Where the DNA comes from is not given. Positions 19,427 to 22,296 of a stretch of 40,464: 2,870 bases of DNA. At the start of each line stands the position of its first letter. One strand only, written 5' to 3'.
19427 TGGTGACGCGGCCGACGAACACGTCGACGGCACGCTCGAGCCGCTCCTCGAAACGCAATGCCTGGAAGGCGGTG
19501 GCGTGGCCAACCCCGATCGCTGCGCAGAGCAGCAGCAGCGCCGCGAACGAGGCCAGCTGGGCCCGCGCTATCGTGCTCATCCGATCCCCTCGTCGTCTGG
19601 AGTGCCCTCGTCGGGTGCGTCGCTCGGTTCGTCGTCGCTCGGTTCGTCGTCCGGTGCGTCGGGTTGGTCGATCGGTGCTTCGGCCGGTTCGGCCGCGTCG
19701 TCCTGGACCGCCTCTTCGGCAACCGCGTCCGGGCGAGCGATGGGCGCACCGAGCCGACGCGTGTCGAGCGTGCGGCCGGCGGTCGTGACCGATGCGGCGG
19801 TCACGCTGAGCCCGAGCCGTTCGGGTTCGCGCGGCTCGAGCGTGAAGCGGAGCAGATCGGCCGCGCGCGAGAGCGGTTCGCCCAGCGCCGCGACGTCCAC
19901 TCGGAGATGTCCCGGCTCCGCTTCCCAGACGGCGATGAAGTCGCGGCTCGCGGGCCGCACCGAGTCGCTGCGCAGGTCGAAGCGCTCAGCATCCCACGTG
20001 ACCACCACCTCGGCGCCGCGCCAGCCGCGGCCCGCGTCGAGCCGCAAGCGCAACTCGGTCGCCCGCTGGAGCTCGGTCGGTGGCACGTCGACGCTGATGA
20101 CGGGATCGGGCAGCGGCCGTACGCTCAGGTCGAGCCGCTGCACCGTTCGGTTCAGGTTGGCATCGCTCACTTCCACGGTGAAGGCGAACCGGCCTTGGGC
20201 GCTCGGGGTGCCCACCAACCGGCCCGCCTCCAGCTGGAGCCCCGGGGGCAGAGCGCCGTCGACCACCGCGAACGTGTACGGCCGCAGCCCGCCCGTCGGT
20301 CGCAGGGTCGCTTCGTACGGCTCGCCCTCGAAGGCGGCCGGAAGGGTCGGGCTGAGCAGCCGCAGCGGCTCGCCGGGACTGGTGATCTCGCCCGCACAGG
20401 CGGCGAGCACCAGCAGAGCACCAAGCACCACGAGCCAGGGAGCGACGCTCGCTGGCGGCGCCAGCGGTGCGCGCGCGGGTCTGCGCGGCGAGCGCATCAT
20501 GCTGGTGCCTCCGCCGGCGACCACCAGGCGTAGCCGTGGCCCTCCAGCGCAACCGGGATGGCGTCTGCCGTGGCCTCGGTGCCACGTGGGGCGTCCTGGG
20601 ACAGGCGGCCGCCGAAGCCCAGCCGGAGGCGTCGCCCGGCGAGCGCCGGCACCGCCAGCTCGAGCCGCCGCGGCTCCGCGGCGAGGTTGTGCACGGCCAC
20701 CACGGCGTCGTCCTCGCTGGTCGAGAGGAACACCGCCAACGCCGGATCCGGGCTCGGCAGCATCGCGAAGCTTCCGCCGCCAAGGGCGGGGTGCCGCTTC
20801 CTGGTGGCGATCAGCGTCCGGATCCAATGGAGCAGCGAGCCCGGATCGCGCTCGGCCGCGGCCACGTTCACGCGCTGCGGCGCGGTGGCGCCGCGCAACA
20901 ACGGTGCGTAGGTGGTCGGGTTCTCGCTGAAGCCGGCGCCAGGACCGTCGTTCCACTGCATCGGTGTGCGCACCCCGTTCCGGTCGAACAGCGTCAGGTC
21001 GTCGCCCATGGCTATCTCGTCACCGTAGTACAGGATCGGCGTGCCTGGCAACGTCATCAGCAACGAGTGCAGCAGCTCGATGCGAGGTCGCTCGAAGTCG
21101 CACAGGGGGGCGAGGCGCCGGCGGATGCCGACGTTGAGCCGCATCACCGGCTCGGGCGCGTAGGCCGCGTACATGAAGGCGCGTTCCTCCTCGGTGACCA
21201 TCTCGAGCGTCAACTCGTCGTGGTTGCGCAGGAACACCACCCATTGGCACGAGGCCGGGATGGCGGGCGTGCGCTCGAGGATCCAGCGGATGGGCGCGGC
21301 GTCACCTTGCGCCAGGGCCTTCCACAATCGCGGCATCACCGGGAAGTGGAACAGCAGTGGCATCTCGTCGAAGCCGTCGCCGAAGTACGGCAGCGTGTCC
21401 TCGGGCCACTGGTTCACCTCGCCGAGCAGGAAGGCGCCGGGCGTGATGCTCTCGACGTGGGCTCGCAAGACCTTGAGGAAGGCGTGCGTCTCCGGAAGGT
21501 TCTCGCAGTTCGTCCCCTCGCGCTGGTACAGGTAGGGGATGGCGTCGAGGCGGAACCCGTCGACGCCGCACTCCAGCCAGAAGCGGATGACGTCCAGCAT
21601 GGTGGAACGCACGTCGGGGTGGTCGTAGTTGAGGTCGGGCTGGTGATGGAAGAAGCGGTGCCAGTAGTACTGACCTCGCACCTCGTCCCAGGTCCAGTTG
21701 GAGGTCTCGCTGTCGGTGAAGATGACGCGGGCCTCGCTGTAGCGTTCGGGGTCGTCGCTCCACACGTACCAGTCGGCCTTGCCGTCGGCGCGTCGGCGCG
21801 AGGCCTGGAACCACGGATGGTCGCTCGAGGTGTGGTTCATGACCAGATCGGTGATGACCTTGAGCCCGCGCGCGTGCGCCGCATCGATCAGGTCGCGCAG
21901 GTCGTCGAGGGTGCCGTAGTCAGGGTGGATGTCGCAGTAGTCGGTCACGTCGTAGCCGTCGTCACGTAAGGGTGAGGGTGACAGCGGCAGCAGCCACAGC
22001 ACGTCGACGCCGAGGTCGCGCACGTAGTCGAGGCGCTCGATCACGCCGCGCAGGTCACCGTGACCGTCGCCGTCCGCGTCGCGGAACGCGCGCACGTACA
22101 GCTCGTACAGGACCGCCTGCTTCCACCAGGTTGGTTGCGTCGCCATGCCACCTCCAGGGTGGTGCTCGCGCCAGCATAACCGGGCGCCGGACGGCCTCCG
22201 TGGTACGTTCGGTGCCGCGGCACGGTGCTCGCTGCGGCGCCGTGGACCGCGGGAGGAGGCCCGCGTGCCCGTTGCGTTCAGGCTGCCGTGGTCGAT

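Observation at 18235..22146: treS is translationally chained to three exported proteins resembling a lipoprotein cohesin scaffold, an unknown secreted protein and a dockerin protein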

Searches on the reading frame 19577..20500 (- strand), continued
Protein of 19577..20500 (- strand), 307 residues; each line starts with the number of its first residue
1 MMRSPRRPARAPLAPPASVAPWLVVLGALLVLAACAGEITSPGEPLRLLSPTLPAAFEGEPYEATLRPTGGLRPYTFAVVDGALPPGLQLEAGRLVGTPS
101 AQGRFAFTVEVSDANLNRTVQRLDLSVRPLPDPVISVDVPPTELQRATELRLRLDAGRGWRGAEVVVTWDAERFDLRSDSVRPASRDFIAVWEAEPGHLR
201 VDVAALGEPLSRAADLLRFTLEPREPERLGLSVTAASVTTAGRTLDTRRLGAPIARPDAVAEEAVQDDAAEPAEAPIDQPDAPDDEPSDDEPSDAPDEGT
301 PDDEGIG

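Call 34: fold_search(model_id=the predicted structure, library=pdb)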
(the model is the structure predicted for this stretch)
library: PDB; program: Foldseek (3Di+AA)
matches with E <= 10: 1754; with E <= 0.001: 188
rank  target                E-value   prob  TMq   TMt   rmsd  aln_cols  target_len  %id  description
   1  2vo8                  1.0e-06  1.00  0.33  0.70   3.1       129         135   22  Cohesin module from Clostridium perfringens ATCC13124 family 33 glycoside hydrolase. (released 2008-09-02)
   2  8beg_B                5.2e-06  1.00  0.28  0.15   9.1       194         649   14  Structure of Ig-like domains from PrgB (released 2022-11-30)
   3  4m00_A                5.7e-06  1.00  0.28  0.18  12.0       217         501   13  Crystal structure of the ligand binding region of staphylococcal adhesion SraP (released 2014-06-18)
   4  5fx8_U                9.7e-06  1.00  0.26  0.25  17.1       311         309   10  Complete structure of manganese lipoxygenase of Gaeumannomyces graminis and partial structure of zonadhesin of Komagat (released 2016-06-22)
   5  6zr7_AAA              1.7e-05  1.00  0.25  0.26  13.3       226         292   13  X-ray structure of human Dscam Ig7-Ig9 (released 2020-12-30)
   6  5szl_B                1.7e-05  1.00  0.23  0.18  14.4       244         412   12  Protocadherin gamma A1 extracellular cadherin domains 1-4 (released 2016-10-19)
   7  3opu_D                1.9e-05  1.00  0.27  0.25   8.8       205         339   10  Crystal structure of the C-terminal domain of Streptococcus mutans surface protein SpaP (released 2011-01-19)
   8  8t2v_A                2.2e-05  1.00  0.27  0.10  16.9       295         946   12  Cryo-EM Structures of Full-length Integrin alphaIIbbeta3 in Native Lipids (released 2023-07-26)
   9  3qe5_A                2.3e-05  1.00  0.27  0.18   9.7       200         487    8  Complete structure of Streptococcus mutans Antigen I/II carboxy-terminus (released 2011-04-20)
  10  5szl_A                2.8e-05  1.00  0.24  0.18  13.2       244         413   11  Protocadherin gamma A1 extracellular cadherin domains 1-4 (released 2016-10-19)
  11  4m03                  3.6e-05  1.00  0.24  0.41  11.6       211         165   13  C-terminal fragment(residues 576-751) of binding region of SraP (released 2014-06-18)
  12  5dzy_C                4.0e-05  1.00  0.23  0.18  12.8       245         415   10  Protocadherin beta 8 extracellular cadherin domains 1-4 (released 2016-05-04)
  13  6avq_A                4.2e-05  1.00  0.31  0.13  11.1       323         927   10  The Therapeutic Antibody LM609 Selectively Inhibits Ligand Binding to Human alpha-V beta-3 Integrin via Steric Hindran (released 2017-11-01)
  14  5v5x_D                4.6e-05  1.00  0.24  0.18  13.0       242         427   10  Protocadherin gammaB7 EC3-6 cis-dimer structure (released 2017-11-01)
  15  6efy_A                4.6e-05  1.00  0.18  0.19  13.5       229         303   11  Crystal Structure of DIP-Alpha Ig1-3 (released 2018-11-28)
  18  2jh2_C                5.8e-05  1.00  0.33  0.71   3.4       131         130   18  X-ray crystal structure of a cohesin-like module from Clostridium perfringens (released 2007-11-06)
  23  2jh2_A                6.7e-05  1.00  0.32  0.68   3.5       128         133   18  X-ray crystal structure of a cohesin-like module from Clostridium perfringens (released 2007-11-06)
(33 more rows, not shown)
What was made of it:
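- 19748..20110 (-): Gene 2 cohesin-like beta-sandwich (residues 131-251). Top Foldseek PDB hit is 2vo8 (E 1e-6, TM 0.70, rmsd 3.1); 2jh2 gives TM 0.71 (call 34).
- On Cohesin (gene 2, residues 131-251): 2JH2 gives TM 0.71 (call 34).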

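Call 42: find_related_loci(query=A6, collection=genome_contigs, flank=10000)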
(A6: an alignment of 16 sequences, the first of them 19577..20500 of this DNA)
Query A6 (307 aa) in genome_contigs; peptide patterns used: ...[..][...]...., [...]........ (x = any residue, [..] = any of these).
20 stretches matched a pattern; 4 encode a relative of the query (tblastn E <= 1e-3); 4 distinct loci.
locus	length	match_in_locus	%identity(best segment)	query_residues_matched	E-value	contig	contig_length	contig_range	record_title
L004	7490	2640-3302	72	34-253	3e-99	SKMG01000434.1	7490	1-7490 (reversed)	MAG: Trueperaceae bacterium isolate CSSed162cmA_240 CSSed16-2cmA-43312, whole genome shotgun sequence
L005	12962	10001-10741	65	21-268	2e-96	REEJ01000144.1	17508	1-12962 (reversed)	MAG: Trueperaceae bacterium isolate PLM2.Bin25 NODE_3812_length_17508_cov_18.1587, whole genome shotgun sequence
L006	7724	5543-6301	64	21-269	2e-96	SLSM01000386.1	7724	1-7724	MAG: Trueperaceae bacterium isolate CSSed165cm_606 CSSed16-5cm-41597, whole genome shotgun sequence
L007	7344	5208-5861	76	34-251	4e-96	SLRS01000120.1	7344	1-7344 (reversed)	MAG: Trueperaceae bacterium isolate CSSed165cm_583 CSSed16-5cm-45340, whole genome shotgun sequence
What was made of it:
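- Tried and rejected: The narrower alignment found only 4 Trueperaceae MAGs (call 42).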

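Call 44: find_related_loci(query=A7, collection=metagenome_contigs, flank=10000)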
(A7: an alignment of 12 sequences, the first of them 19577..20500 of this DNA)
Query A7 (307 aa) in metagenome_contigs; peptide patterns used: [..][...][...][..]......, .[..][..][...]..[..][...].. (x = any residue, [..] = any of these).
60 stretches matched a pattern; 26 encode a relative of the query (tblastn E <= 1e-3); 25 distinct loci.
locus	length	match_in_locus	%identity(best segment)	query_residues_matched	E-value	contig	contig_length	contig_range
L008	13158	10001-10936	98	1-307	0e+0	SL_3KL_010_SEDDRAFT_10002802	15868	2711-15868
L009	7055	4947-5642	67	21-251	5e-95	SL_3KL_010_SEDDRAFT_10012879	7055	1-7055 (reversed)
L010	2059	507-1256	62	22-288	9e-89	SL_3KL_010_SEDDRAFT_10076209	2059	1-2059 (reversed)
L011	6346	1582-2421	46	22-304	4e-63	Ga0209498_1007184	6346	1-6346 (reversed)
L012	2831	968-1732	46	22-279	3e-61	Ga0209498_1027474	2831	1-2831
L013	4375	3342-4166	45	22-304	1e-59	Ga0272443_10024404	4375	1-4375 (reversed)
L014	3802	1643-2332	49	23-254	1e-59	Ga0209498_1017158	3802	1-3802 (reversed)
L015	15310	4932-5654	48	23-265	9e-59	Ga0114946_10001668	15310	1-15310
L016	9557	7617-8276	51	36-255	9e-59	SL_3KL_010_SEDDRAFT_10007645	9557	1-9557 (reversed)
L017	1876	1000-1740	48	35-283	2e-60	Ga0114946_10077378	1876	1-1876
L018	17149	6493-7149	50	33-251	4e-58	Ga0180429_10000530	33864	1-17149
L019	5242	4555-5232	49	29-254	5e-58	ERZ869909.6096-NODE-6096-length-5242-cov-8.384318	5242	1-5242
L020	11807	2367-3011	50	34-248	1e-55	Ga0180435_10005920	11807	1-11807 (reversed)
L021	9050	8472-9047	52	34-226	3e-53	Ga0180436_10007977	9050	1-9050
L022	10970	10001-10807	38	29-295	4e-48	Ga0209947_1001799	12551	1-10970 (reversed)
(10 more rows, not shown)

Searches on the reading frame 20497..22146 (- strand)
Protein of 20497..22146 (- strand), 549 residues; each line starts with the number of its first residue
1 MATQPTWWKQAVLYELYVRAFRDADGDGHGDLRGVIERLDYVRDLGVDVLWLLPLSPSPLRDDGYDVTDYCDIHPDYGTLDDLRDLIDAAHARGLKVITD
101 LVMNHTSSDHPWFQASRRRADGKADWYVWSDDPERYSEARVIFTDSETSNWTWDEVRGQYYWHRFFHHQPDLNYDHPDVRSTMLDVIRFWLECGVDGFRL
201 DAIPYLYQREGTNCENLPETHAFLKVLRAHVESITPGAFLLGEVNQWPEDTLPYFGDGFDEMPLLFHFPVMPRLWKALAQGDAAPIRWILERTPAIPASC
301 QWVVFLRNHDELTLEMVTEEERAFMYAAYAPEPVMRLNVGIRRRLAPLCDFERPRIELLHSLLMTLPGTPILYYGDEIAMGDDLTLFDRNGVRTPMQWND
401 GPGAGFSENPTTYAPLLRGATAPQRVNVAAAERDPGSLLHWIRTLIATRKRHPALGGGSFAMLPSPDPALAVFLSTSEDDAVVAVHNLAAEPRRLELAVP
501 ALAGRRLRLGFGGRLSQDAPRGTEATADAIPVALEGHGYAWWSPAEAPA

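Call 4: search_protein_families(library=pfam, proteins=[window:20497-22146:-], max_evalue=1)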
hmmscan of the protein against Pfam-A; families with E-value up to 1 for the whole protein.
window:20497-22146:- (549 aa): 6 families
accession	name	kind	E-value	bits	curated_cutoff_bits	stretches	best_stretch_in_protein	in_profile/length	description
PF00128.31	Alpha-amylase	-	1.4e-91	308.4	22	1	16-456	2-444/446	Alpha amylase, catalytic domain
PF16657.11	Malt_amylase_C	-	4.1e-05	24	27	1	458-541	1-75/75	Maltogenic Amylase, C-terminal domain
PF11941.14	DUF3459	-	5e-05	24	22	1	441-506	1-66/90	Domain of unknown function (DUF3459)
PF22157.2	SupH-like_C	-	0.00019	22.4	27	1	481-542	3-57/58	Sucrose hydrolase-like, C-terminal domain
PF14701.12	hDGE_amylase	-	0.049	13.2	27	1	39-114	28-111/439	Glycogen debranching enzyme, glucanotransferase domain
PF14872.12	GHL5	-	0.27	9.7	23.7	1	170-202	356-388/809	Hypothetical glycoside hydrolase 5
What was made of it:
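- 20497..22146 (-): treS, maltose alpha-D-glucosyltransferase (549 aa, no signal peptide). First gene of the chain in this clade only. Pfam Alpha-amylase E 1.4e-91 (call 4).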

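Call 7: search_protein_families(library=ncbifam, proteins=[window:20497-22146:-], max_evalue=1)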
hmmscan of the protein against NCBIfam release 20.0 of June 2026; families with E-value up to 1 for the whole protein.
window:20497-22146:- (549 aa): 45 families (the best 25 are shown)
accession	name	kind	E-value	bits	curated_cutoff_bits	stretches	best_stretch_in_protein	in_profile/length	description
TIGR02456.1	treS_nterm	equivalog_domain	2.3e-222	739.3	678.35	1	7-509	2-509/539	maltose alpha-D-glucosyltransferase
NF051899.1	BetGalacBglAAgro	equivalog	2.5e-92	310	900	2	7-210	2-206/537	beta-galactosidase BglA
TIGR02403.1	trehalose_treC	equivalog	6.3e-82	276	799.05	2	7-205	1-197/544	alpha,alpha-phosphotrehalase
NF008183.0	PRK10933.1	subfamily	8.5e-80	269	535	2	1-206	1-205/551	alpha,alpha-phosphotrehalase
NF041321.1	Alpha-amyl_MalA_Halo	equivalog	2.2e-41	142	875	2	4-138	253-390/666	alpha-amylase MalA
NF041090.1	Cyc-maltodext_AglB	equivalog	2.3e-38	132.2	540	3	30-203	62-208/470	cyclomaltodextrinase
NF008051.0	PRK10785.1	equivalog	3.1e-37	128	568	3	30-243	176-372/607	maltodextrin glucosidase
TIGR02402.1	trehalose_TreZ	equivalog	5.8e-27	94.2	538.8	2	7-106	91-186/545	malto-oligosyltrehalose trehalohydrolase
NF011083.0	PRK14510.1-2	equivalog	8.5e-24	83.1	1322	2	30-251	220-418/1186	bifunctional glycogen debranching protein GlgX/4-alpha-glucanotransferase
NF007060.0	PRK09505.2-5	equivalog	2.4e-18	65.5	790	2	63-106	279-322/690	alpha-amylase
NF007051.0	PRK09505.1-1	equivalog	3.4e-18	65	864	2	30-107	236-327/686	alpha-amylase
TIGR02100.1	glgX_debranch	equivalog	5.3e-16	57.8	640.9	2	6-136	151-301/688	glycogen debranching protein GlgX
NF008967.0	PRK12313.1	equivalog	1.6e-14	53.2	577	2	11-110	148-249/633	1,4-alpha-glucan branching protein GlgB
NF007057.0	PRK09505.2-2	equivalog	3.9e-14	51.7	931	1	30-107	236-327/694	alpha-amylase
NF007059.0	PRK09505.2-4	equivalog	1.5e-13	49.9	865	1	30-107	226-317/683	alpha-amylase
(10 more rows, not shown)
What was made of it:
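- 20497..22146 (-): TIGR02456 739 bits, above the 678 cut-off (call 7).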
